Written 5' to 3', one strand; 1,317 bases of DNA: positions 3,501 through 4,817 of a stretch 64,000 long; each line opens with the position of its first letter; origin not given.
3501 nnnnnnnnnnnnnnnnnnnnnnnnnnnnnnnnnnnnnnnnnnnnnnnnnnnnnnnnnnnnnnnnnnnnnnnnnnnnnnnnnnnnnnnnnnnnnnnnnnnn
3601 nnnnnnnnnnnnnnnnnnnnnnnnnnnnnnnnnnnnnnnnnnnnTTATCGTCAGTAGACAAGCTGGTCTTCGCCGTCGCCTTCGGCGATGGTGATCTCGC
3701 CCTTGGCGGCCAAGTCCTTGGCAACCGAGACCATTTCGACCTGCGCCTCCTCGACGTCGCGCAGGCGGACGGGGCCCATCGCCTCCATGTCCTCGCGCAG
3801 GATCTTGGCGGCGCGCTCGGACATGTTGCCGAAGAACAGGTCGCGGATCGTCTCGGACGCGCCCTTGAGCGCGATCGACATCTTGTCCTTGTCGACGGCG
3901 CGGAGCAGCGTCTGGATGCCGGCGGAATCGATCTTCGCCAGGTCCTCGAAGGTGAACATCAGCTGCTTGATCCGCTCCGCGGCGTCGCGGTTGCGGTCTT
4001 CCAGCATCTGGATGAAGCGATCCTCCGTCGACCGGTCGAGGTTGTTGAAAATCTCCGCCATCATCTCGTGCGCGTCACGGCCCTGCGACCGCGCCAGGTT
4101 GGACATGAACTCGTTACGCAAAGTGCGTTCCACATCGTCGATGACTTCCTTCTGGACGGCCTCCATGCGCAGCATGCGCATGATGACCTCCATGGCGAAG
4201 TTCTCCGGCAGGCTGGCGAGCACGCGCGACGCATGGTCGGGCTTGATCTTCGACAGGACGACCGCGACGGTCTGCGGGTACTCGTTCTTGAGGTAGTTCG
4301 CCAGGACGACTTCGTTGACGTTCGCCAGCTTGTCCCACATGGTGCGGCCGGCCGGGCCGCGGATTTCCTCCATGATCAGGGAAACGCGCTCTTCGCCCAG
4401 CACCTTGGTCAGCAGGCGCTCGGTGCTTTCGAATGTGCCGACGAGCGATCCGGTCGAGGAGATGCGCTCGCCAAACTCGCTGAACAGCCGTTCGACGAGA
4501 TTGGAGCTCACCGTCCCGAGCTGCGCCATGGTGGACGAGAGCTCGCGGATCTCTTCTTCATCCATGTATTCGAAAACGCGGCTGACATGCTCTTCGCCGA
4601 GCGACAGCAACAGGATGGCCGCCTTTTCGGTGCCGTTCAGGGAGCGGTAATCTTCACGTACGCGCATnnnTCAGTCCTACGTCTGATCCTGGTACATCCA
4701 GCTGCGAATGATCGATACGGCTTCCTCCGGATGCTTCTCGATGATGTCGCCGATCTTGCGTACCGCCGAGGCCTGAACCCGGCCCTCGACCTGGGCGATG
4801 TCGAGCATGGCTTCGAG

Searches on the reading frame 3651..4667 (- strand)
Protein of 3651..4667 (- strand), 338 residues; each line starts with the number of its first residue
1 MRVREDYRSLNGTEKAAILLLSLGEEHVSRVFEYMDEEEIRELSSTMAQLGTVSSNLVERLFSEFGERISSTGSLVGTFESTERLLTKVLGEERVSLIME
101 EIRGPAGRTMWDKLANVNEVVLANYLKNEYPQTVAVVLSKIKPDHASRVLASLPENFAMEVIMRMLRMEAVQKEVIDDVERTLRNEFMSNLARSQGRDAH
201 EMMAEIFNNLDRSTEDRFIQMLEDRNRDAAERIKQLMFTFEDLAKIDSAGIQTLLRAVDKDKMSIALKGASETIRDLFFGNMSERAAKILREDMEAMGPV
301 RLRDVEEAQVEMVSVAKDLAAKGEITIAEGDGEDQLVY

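Call 10: search_protein_families(library=pfam, proteins=[window:3651-4667:-], max_evalue=0.001)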
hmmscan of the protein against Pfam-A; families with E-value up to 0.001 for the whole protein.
window:3651-4667:- (338 aa): 4 families
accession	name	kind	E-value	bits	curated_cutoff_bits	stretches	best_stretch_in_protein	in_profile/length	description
PF01706.21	FliG_C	-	1.3e-42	144.8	23.3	1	221-327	2-108/108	FliG C-terminal domain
PF14842.11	FliG_N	-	9.8e-36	123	25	2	10-111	2-104/104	FliG N-terminal domain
PF14841.11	FliG_M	-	8.6e-31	106.4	25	1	121-192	3-74/76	FliG middle domain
PF03448.22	MgtE_N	-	2e-09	38.3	25.9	0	113-165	33-85/102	MgtE intracellular N domain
